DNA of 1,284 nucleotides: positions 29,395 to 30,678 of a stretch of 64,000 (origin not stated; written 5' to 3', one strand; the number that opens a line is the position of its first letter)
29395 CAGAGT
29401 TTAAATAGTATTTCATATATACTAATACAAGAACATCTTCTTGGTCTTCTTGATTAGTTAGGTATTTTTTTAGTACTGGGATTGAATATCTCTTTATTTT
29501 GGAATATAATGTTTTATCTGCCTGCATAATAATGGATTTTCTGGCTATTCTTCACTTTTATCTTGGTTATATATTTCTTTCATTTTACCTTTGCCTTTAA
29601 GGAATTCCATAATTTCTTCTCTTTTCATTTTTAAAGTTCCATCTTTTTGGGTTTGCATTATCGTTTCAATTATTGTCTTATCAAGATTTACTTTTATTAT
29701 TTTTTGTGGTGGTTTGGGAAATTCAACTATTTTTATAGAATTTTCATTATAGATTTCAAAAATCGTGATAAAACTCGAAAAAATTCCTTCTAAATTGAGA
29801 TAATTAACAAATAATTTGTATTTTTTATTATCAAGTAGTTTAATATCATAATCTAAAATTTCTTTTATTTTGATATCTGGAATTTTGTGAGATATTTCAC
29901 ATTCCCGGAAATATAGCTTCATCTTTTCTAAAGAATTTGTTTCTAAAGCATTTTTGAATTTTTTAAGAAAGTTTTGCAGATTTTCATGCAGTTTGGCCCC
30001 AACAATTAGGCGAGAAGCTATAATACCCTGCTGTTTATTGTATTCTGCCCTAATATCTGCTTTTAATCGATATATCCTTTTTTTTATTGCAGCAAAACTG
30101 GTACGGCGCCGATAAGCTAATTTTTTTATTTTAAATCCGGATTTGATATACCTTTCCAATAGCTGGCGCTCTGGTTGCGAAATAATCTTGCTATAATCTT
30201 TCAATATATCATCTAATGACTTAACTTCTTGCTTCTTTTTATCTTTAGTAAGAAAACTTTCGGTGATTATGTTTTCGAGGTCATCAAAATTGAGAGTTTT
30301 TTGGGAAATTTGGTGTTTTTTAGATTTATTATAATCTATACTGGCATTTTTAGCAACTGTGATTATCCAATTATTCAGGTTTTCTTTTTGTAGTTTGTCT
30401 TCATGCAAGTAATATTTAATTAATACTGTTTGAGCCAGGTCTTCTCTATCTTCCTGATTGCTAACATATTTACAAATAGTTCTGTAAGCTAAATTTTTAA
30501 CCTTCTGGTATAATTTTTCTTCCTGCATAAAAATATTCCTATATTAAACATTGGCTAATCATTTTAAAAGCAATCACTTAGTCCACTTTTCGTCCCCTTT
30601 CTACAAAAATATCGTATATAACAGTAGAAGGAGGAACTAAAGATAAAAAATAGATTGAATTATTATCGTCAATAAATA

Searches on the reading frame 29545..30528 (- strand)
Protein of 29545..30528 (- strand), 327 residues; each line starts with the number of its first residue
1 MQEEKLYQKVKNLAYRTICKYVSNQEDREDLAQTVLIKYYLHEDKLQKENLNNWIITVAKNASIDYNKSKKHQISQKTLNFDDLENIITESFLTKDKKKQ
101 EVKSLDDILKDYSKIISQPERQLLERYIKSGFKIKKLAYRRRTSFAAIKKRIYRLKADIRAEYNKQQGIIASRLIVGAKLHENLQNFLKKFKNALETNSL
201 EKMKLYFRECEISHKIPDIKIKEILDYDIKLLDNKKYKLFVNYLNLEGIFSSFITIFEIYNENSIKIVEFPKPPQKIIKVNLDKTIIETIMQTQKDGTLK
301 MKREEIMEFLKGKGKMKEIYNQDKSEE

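Call 6: search_protein_families(library=pfam, proteins=[window:29545-30528:-], max_evalue=0.1)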
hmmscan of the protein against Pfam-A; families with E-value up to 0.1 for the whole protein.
window:29545-30528:- (327 aa): 4 families
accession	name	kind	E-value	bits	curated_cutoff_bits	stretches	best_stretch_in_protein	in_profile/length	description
PF04542.20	Sigma70_r2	-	3.6e-10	39.9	24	1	6-71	1-69/71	Sigma-70 region 2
PF09654.15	DUF2396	-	0.075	13.7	21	0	164-230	79-143/157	Protein of unknown function (DUF2396)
PF07176.17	DUF1400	-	0.087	13.6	23.4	0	104-191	29-119/127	Alpha/beta hydrolase of unknown function (DUF1400)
PF00965.23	TIMP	-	0.1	12.8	23.1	0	158-211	80-133/183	Tissue inhibitor of metalloproteinase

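Call 7: find_homologous_proteins(query=window:29545-30528:-)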
Query window:29545-30528:- (327 aa): 14 proteins with E <= 0.001 among 1745 candidates.
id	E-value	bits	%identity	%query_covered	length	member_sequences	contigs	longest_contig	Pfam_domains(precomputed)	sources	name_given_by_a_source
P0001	2.0e-201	685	100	100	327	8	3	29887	PF04542.21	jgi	jgi:RNA polymerase sigma factor (sigma-70 family)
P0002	7.6e-161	552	81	100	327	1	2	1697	PF04542.21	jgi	jgi:RNA polymerase sigma factor (sigma-70 family)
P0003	1.8e-148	512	75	98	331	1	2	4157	PF04542.21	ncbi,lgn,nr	ncbi:MAG: sigma-70 family RNA polymerase sigma factor [Candidatus Cloacimonadota bacterium]|nr:sigma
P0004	1.2e-147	509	77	99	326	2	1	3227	PF04542.21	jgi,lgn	jgi:RNA polymerase sigma factor (sigma-70 family)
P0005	2.1e-105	370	55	100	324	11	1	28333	PF04542.21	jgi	-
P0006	1.0e-103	365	56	99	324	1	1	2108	PF04542.21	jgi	jgi:RNA polymerase sigma factor (sigma-70 family)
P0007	9.5e-96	338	80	62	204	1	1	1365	-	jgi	jgi:hypothetical protein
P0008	1.3e-94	335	51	97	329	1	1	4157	PF04542.21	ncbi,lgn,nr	ncbi:MAG: sigma-70 family RNA polymerase sigma factor [Candidatus Cloacimonadota bacterium]|nr:sigma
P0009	2.3e-92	327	52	99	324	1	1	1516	PF04542.21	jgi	-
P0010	1.2e-86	309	52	89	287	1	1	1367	-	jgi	jgi:hypothetical protein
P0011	3.5e-80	287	46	95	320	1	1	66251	PF04542.21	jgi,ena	-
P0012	4.9e-80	287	59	70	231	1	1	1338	-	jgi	jgi:DNA-binding Lrp family transcriptional regulator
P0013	3.1e-73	265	45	97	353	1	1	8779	PF04542.21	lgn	-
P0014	3.5e-71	258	45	89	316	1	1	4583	PF04542.21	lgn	-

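Call 9: find_encoding_contigs(protein=P0003, flank=10000, max_places=4)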
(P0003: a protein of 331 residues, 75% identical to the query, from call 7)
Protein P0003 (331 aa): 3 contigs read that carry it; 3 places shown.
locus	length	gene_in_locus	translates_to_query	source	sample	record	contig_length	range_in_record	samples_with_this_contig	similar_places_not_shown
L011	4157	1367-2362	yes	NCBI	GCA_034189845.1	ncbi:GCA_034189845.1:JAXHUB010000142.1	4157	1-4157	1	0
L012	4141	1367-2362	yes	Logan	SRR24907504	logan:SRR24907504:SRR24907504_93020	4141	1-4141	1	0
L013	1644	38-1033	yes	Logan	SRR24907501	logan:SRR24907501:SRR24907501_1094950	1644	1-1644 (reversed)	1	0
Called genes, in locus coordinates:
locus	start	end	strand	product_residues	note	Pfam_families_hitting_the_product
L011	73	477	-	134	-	PF14489:QueF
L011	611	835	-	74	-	-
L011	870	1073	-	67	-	-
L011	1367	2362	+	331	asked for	PF04542:Sigma70_r2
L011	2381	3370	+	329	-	PF04542:Sigma70_r2 (faint)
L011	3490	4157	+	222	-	PF01569:PAP2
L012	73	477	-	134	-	PF14489:QueF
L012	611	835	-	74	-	-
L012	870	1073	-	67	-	-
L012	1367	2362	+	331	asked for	PF04542:Sigma70_r2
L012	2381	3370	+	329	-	PF04542:Sigma70_r2 (faint)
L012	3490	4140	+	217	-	?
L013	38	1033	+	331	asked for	PF04542:Sigma70_r2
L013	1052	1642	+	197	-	?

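Call 10: find_encoding_contigs(protein=P0004, flank=10000, max_places=4)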
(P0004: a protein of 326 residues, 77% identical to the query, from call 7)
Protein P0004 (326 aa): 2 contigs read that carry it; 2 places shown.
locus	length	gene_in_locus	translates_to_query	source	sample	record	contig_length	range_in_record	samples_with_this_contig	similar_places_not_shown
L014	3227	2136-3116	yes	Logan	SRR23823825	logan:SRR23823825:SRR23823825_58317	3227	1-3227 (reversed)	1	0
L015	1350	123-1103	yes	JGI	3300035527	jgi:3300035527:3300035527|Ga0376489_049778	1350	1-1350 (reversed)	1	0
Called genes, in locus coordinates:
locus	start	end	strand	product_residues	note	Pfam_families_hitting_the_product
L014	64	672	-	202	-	PF02390:Methyltransf_4, PF13847:Methyltransf_31 (weak)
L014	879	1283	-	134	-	PF14489:QueF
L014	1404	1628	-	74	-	-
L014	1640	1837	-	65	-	-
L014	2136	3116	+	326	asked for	PF04542:Sigma70_r2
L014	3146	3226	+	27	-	?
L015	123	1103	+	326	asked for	PF04542:Sigma70_r2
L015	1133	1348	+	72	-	?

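Call 11: find_encoding_contigs(protein=P0011, flank=10000, max_places=4)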
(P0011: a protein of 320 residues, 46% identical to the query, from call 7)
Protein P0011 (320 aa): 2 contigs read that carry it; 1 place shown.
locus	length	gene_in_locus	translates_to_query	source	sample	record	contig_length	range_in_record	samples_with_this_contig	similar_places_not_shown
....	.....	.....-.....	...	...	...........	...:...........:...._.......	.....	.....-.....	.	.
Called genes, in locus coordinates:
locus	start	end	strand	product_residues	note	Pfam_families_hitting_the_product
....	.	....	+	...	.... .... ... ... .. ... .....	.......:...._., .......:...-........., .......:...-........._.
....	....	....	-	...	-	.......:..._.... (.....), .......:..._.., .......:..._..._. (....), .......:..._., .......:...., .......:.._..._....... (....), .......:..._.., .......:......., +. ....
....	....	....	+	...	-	-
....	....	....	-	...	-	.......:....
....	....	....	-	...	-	-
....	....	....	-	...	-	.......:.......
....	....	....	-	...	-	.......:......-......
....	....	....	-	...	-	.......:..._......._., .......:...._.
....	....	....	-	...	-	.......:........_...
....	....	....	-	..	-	-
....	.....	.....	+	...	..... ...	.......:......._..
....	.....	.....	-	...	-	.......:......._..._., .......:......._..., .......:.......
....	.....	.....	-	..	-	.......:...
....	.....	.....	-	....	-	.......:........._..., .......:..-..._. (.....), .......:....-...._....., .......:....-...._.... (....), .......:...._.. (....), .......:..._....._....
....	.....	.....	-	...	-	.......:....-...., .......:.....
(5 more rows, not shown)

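Call 15: find_encoding_contigs(protein=P0013, flank=10000, max_places=3)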
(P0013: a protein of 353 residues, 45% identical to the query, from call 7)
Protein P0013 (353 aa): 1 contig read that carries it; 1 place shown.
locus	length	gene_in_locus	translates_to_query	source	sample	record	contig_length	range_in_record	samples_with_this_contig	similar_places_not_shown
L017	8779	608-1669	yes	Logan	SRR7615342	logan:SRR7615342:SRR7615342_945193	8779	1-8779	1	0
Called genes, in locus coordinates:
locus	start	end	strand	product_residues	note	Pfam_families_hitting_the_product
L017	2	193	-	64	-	?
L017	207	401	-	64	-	-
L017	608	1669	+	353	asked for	PF04542:Sigma70_r2 (weak)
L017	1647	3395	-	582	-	PF08497:Radical_SAM_N, PF04055:Radical_SAM, PF11842:DUF3362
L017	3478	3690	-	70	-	PF00313:CSD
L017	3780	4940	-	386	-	PF18096:Thump_like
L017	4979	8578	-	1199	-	PF08126:Propeptide_C25 (weak), PF01364:Peptidase_C25, PF01839:FG-GAP (faint), PF13517:FG-GAP_3 (faint), PF25292:Beta-prop_CGLA (faint), PF13570:Beta-prop_ACSF4 (weak), PF13860:FlgD_ig, PF18962:Por_Secre_tail (weak), +1 more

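Call 16: find_encoding_contigs(protein=P0014, flank=10000, max_places=3)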
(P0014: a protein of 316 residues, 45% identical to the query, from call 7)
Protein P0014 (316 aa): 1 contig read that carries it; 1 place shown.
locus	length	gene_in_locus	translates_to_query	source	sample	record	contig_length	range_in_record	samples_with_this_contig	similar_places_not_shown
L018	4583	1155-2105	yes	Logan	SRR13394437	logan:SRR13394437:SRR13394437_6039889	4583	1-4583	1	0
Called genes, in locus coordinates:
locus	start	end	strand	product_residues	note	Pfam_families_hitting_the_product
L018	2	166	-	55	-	?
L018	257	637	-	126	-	PF00072:Response_reg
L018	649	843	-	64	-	-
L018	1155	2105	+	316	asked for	PF04542:Sigma70_r2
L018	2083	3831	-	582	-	PF08497:Radical_SAM_N, PF04055:Radical_SAM, PF11842:DUF3362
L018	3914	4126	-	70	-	PF00313:CSD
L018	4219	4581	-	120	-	?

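Call 26: find_related_loci(query=A1, collection=metagenome_contigs, flank=10000)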
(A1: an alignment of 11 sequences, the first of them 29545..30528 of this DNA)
Query A1 (327 aa) in metagenome_contigs; peptide patterns used: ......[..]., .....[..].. (x = any residue, [..] = any of these).
294 stretches matched a pattern; 4 encode a relative of the query (tblastn E <= 1e-3); 4 distinct loci.
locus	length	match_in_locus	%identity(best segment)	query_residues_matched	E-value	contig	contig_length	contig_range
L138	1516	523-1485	52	3-327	4e-110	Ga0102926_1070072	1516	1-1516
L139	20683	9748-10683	46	4-315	5e-87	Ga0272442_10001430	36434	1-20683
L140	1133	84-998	38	4-311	8e-68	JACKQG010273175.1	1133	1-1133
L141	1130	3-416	51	177-311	4e-33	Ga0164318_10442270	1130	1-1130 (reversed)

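Call 36: predict_structure(alignment_id=A1)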
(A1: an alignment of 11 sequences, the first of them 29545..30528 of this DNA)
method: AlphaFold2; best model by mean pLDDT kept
length: 327 residues; sequences in the alignment: 11
mean_pLDDT: 74.0   pTM: 0.44
mean pLDDT of the five models: 74.0, 73.2, 72.7, 72.2, 69.4
residues with pLDDT >= 90: 14; 70-90: 226; 50-70: 61; < 50: 26
segments of 3 or more residues with pLDDT < 50: 70-79, 98-101, 168-176, 325-327
pLDDT, mean of each block of 10 residues (from residue 1): 72 89 77 77 72 82 65 39 75 61 69 66 84 80 77 74 54 45 81 81 71 72 86 82 90 86 74 85 81 77 82 76 56
secondary structure, 60 per line:
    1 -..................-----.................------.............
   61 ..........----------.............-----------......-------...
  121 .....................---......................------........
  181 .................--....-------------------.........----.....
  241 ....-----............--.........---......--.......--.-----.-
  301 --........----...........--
elements in order: H2-19 H25-41 H48-70 H81-93 H105-110 H118-141 H145-166 H173-197 H200-203 E223-231 E236-244 E250-261 E264-272 E276-281 H284-290 H303-310 E315-321 H322-325

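Call 38: search_solved_structures(query=A1, max_evalue=1)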
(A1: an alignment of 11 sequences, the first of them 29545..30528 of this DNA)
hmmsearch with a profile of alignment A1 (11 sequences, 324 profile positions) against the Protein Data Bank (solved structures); distinct sequences matched with E-value up to 1: 13.
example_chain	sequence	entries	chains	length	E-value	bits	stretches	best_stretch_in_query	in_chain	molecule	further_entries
5wuq_A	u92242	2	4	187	1.1e-05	28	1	11-157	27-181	ECF RNA polymerase sigma factor SigW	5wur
6in7_B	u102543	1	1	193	0.0076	18.7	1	14-156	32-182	RNA polymerase sigma-H factor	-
8z6g_B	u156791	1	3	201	0.0086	18.5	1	14-156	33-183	RNA polymerase sigma factor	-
5zx2_F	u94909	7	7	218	0.026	16.9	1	22-157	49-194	ECF RNA polymerase sigma factor SigH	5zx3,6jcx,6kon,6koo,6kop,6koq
9m9d_F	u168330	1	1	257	0.043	16.2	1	13-72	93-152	ECF RNA polymerase sigma factor SigE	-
9m9e_F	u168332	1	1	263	0.045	16.2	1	13-72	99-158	ECF RNA polymerase sigma factor SigE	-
9m98_F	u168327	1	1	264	0.045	16.2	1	13-72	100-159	ECF RNA polymerase sigma factor SigE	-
1h3l_A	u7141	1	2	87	0.059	15.8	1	15-74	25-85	RNA POLYMERASE SIGMA FACTOR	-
6dv9_F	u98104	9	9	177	0.31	13.4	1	8-150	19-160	ECF RNA polymerase sigma factor SigL | RNA polymerase sigma factor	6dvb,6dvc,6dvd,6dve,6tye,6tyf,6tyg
4q2j_A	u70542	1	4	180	0.38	13.1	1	29-77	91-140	DNA-binding protein SATB1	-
5or5_A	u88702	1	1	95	0.47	12.8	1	14-71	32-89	ECF RNA polymerase sigma-E factor,ECF RNA polymerase sigma factor SigW,ECF RNA polymerase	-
2q1z_A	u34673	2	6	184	0.5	12.7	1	25-73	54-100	RpoE, ECF SigE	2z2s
1or7_A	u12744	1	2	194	0.57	12.6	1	15-97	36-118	RNA polymerase sigma-E factor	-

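Call 39: search_protein_families(library=ncbifam, proteins=[window:29545-30528:-, P0011, P0014], max_evalue=0.1)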
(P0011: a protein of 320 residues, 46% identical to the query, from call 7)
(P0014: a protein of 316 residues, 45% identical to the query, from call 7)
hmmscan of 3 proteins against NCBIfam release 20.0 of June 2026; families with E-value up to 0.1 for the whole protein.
window:29545-30528:- (327 aa): 35 families (the best 25 are shown)
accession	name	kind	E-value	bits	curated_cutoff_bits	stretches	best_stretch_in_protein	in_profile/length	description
TIGR02985.1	Sig70_bacteroi1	subfamily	8.8e-12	45.5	126.4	1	4-161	4-160/162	RNA polymerase sigma-70 factor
TIGR02989.1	Sig-70_gvs1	subfamily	1.6e-11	44.4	124.55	1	6-159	6-154/158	RNA polymerase sigma-70 factor, Rhodopirellula/Verrucomicrobium family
TIGR02937.1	sigma70-ECF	superfamily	3.9e-11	42.9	42.9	1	3-161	3-163/165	sigma-70 family RNA polymerase sigma factor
NF007215.0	PRK09637.1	equivalog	1.8e-10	41.1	212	1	4-160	4-151/181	RNA polymerase sigma factor SigZ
TIGR02959.1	SigZ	equivalog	4e-10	39.8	168.65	1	18-161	12-146/170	RNA polymerase sigma factor SigZ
NF058625.1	sigma_PG0214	equivalog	4.6e-09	36.2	130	1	8-167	11-165/170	GFO_1088 family ECF-type sigma factor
NF007227.0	PRK09645.1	subfamily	1.6e-07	31.4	202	1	5-153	17-160/177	sigma-70 family RNA polymerase sigma factor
TIGR02950.1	SigM_subfam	subfamily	4.3e-07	29.9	147.95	1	4-161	3-156/159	RNA polymerase sigma factor, SigM family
NF009193.0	PRK12541.1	equivalog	2.6e-06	27.8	171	1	4-160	8-157/161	RNA polymerase sigma factor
NF007226.0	PRK09644.1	equivalog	1e-05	25.6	199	1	1-126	1-120/166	RNA polymerase sigma factor SigM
TIGR02952.1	Sig70_famx2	equivalog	1e-05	25.5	206.45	1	5-136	15-143/170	ECF subfamily RNA polymerase sigma factor, BldN family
NF007222.0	PRK09640.1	equivalog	6.3e-05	22.6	194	1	5-160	30-179/188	RNA polymerase sigma factor SigX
NF009165.0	PRK12512.1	equivalog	6.4e-05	22.6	198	1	9-155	34-171/184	RNA polymerase sigma factor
NF009166.1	PRK12513.1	equivalog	0.0001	22.1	206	1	4-91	25-115/193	RNA polymerase sigma factor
NF009164.0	PRK12511.1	equivalog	0.00011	21.7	185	1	22-78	25-82/182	RNA polymerase sigma factor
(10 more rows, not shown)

P0011 (320 aa): 36 families (the best 25 are shown)
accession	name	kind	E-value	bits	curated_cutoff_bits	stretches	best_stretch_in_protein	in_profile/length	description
TIGR02937.1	sigma70-ECF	superfamily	1.1e-14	54.4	42.9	1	15-161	13-163/165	sigma-70 family RNA polymerase sigma factor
NF007215.0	PRK09637.1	equivalog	4.1e-14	53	212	1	19-162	17-153/181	RNA polymerase sigma factor SigZ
TIGR02985.1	Sig70_bacteroi1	subfamily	7.7e-14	52.2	126.4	1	7-161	5-160/162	RNA polymerase sigma-70 factor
TIGR02959.1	SigZ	equivalog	2.4e-13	50.3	168.65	1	19-162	11-147/170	RNA polymerase sigma factor SigZ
NF058625.1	sigma_PG0214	equivalog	7.7e-11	42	130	1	15-166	16-164/170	GFO_1088 family ECF-type sigma factor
TIGR02989.1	Sig-70_gvs1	subfamily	2.2e-10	40.7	124.55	1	18-160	16-155/158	RNA polymerase sigma-70 factor, Rhodopirellula/Verrucomicrobium family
TIGR02950.1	SigM_subfam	subfamily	8.1e-10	38.8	147.95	1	9-163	6-158/159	RNA polymerase sigma factor, SigM family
NF053879.1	RNAPolSigSigVBac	equivalog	2.3e-09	37.1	190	1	15-165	16-157/160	RNA polymerase sigma factor SigV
NF008888.0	PRK11922.1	equivalog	4.6e-07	29.7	204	1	10-172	33-205/231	RNA polymerase sigma factor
TIGR02952.1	Sig70_famx2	equivalog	3.3e-06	27.1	206.45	1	8-159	16-166/170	ECF subfamily RNA polymerase sigma factor, BldN family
NF007220.0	PRK09639.1-5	equivalog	3.3e-06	27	260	1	6-103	6-105/181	RNA polymerase sigma factor SigX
NF007226.0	PRK09644.1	equivalog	3.8e-06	27.1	199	1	9-167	7-161/166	RNA polymerase sigma factor SigM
NF009165.0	PRK12512.1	equivalog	4.3e-06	26.5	198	1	19-164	42-180/184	RNA polymerase sigma factor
NF009193.0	PRK12541.1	equivalog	1e-05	25.8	171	1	5-160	7-157/161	RNA polymerase sigma factor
NF009166.1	PRK12513.1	equivalog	2.7e-05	24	206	1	15-164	34-187/193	RNA polymerase sigma factor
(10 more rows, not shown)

P0014 (316 aa): 19 families
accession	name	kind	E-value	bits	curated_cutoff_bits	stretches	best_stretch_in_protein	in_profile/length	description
TIGR02989.1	Sig-70_gvs1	subfamily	9.9e-13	48.3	124.55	1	15-156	13-154/158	RNA polymerase sigma-70 factor, Rhodopirellula/Verrucomicrobium family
TIGR02937.1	sigma70-ECF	superfamily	8.3e-09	35.3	42.9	1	6-157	4-162/165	sigma-70 family RNA polymerase sigma factor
TIGR02985.1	Sig70_bacteroi1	subfamily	7.6e-08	32.7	126.4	1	8-157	6-159/162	RNA polymerase sigma-70 factor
NF007215.0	PRK09637.1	equivalog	2.8e-07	30.7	212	1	10-157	8-151/181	RNA polymerase sigma factor SigZ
NF058625.1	sigma_PG0214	equivalog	8.3e-06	25.6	130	1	13-161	14-162/170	GFO_1088 family ECF-type sigma factor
TIGR02959.1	SigZ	equivalog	1.2e-05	25.2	168.65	1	11-157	4-145/170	RNA polymerase sigma factor SigZ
NF007226.0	PRK09644.1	equivalog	0.00011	22.4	199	1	22-165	20-162/166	RNA polymerase sigma factor SigM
TIGR02983.1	SigE-fam_strep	subfamily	0.00018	21.4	141.55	1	14-98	17-96/162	SigE family RNA polymerase sigma factor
NF007220.0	PRK09639.1-5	equivalog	0.00022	21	260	1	7-92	7-93/181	RNA polymerase sigma factor SigX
NF009191.0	PRK12539.1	subfamily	0.0009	18.8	171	1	2-94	27-116/185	sigma-70 family RNA polymerase sigma factor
TIGR02952.1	Sig70_famx2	equivalog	0.0011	19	206.45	1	7-136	15-146/170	ECF subfamily RNA polymerase sigma factor, BldN family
NF008890.0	PRK11924.1-3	equivalog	0.0021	17.4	284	1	35-122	75-163/205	RNA polymerase sigma factor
NF009188.0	PRK12536.1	subfamily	0.0048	16.8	250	1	19-75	47-104/190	RNA polymerase sigma factor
NF006930.0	PRK09415.1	subfamily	0.0057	16.5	198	1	22-156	35-171/179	RNA polymerase factor sigma C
NF009186.0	PRK12534.1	equivalog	0.0078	16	267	1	30-160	53-185/187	RNA polymerase sigma factor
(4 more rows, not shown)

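Call 40: fold_search(model_id=the predicted structure, library=pdb)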
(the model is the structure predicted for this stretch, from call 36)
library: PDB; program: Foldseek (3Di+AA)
matches with E <= 10: 757; with E <= 0.001: 0
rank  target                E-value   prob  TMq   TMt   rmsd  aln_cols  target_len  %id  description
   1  9m9e_F                1.3e-02  0.99  0.21  0.37  16.0       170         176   16  Structural Basis of Pausing During Transcription Initiation in Mycobacterium tuberculosis (released 2026-01-14)
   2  8s7l_B                2.9e-02  0.97  0.18  0.24   7.0       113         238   13  Crystal structure of a double mutant of VirB8-like OrfG central and C-terminal domains of Streptococcus thermophilus I (released 2025-03-12)
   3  6jcx_F                2.9e-02  0.96  0.20  0.33  20.2       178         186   19  Mycobacterium tuberculosis transcription initiation complex with ECF sigma factor sigma H and 6nt RNA (released 2019-05-29)
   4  8z6g_D                3.1e-02  0.90  0.17  0.31  17.1       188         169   13  the AlgU-MucAcyto complex structure in Pseudomonas aeruginosa (released 2024-05-08)
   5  7pkw                  4.2e-02  0.85  0.15  0.19   7.2        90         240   14  Crystal structure of VIRB8-like OrfG central and C-terminal domains of Streptococcus thermophilus ICESt3 (Gram positive  (released 2022-09-07)
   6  8s7l_A                5.0e-02  0.93  0.18  0.23   6.4       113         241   12  Crystal structure of a double mutant of VirB8-like OrfG central and C-terminal domains of Streptococcus thermophilus I (released 2025-03-12)
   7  9m9d_F                6.2e-02  0.96  0.20  0.40  20.0       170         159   16  Structural Basis of Pausing During Transcription Initiation in Mycobacterium tuberculosis (released 2026-01-14)
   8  6zgn                  6.2e-02  0.87  0.18  0.41   6.4       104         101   14  Crystal structure of VirB8-like OrfG central domain of Streptococcus thermophilus ICESt3; a putative assembly factor of  (released 2021-04-28)
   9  6kon_F                7.3e-02  0.82  0.18  0.31  20.4       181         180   18  Mycobacterium tuberculosis initial transcription complex comprising sigma H and 5'-OH RNA of 5 nt (released 2020-03-11)
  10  9n9q_C                1.0e-01  0.84  0.19  0.23  21.3       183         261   15  Cryo-EM structure of the RNA-guided transcription complex (released 2025-12-24)
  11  1or7_B                1.1e-01  0.91  0.19  0.36  16.1       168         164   17  Crystal Structure of Escherichia coli sigmaE with the Cytoplasmic Domain of its Anti-sigma RseA (released 2003-04-15)
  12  3soa                  1.2e-01  0.47  0.10  0.08   6.4        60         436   22  Full-length human CaMKII (released 2011-08-31)
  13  6koo_F                1.3e-01  0.80  0.18  0.31  19.6       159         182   19  Mycobacterium tuberculosis initial transcription complex comprising sigma H and 5'-OH RNA of 7 nt (released 2020-03-11)
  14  5wur_A                1.5e-01  0.85  0.18  0.35  17.2       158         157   22  Crystal structure of SigW in complex with its anti-sigma RsiW, an oxdized form (released 2017-03-29)
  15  8z6g_B                1.5e-01  0.57  0.17  0.30  17.5       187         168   13  the AlgU-MucAcyto complex structure in Pseudomonas aeruginosa (released 2024-05-08)
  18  3ecf_A                2.0e-01  0.47  0.17  0.32   8.0       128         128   12  Crystal structure of an ntf2-like protein (ava_4193) from anabaena variabilis atcc 29413 at 1.90 A resolution (released 2008-09-30)
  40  5wuq_A                5.6e-01  0.54  0.18  0.35  16.7       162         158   20  Crystal structure of SigW in complex with its anti-sigma RsiW, a zinc binding form (released 2017-03-29)
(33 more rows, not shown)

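Call 72: find_homologous_proteins(query=A6, max_evalue=0.00001)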
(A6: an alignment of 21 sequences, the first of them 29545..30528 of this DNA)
Query A6 (21 sequences) (327 aa, profile of the alignment): 17 proteins with E <= 0.00001 among 7429 candidates.
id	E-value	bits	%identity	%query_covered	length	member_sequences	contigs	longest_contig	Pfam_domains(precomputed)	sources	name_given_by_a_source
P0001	4.5e-119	415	100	100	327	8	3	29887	PF04542.21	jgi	jgi:RNA polymerase sigma factor (sigma-70 family)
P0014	9.9e-116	404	45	89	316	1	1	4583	PF04542.21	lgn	-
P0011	5.9e-114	399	46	95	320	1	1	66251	PF04542.21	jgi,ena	-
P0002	1.4e-113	397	81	100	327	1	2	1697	PF04542.21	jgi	jgi:RNA polymerase sigma factor (sigma-70 family)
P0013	1.1e-112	394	45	97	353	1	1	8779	PF04542.21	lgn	-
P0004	2.0e-111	390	77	99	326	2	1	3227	PF04542.21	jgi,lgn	jgi:RNA polymerase sigma factor (sigma-70 family)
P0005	4.6e-110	386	55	100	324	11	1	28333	PF04542.21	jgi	-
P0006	8.3e-108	378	56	99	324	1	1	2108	PF04542.21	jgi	jgi:RNA polymerase sigma factor (sigma-70 family)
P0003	5.8e-106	372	75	98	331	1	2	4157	PF04542.21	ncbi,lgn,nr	ncbi:MAG: sigma-70 family RNA polymerase sigma factor [Candidatus Cloacimonadota bacterium]|nr:sigma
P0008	2.4e-104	367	51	97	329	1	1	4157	PF04542.21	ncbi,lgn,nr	ncbi:MAG: sigma-70 family RNA polymerase sigma factor [Candidatus Cloacimonadota bacterium]|nr:sigma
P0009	2.4e-103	364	52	99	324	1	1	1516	PF04542.21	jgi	-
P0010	3.6e-94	334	52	89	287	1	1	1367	-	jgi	jgi:hypothetical protein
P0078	2.7e-90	321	26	94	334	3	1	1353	-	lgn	-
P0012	1.5e-79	285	59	70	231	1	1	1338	-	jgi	jgi:DNA-binding Lrp family transcriptional regulator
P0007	7.7e-73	263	80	62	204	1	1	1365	-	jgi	jgi:hypothetical protein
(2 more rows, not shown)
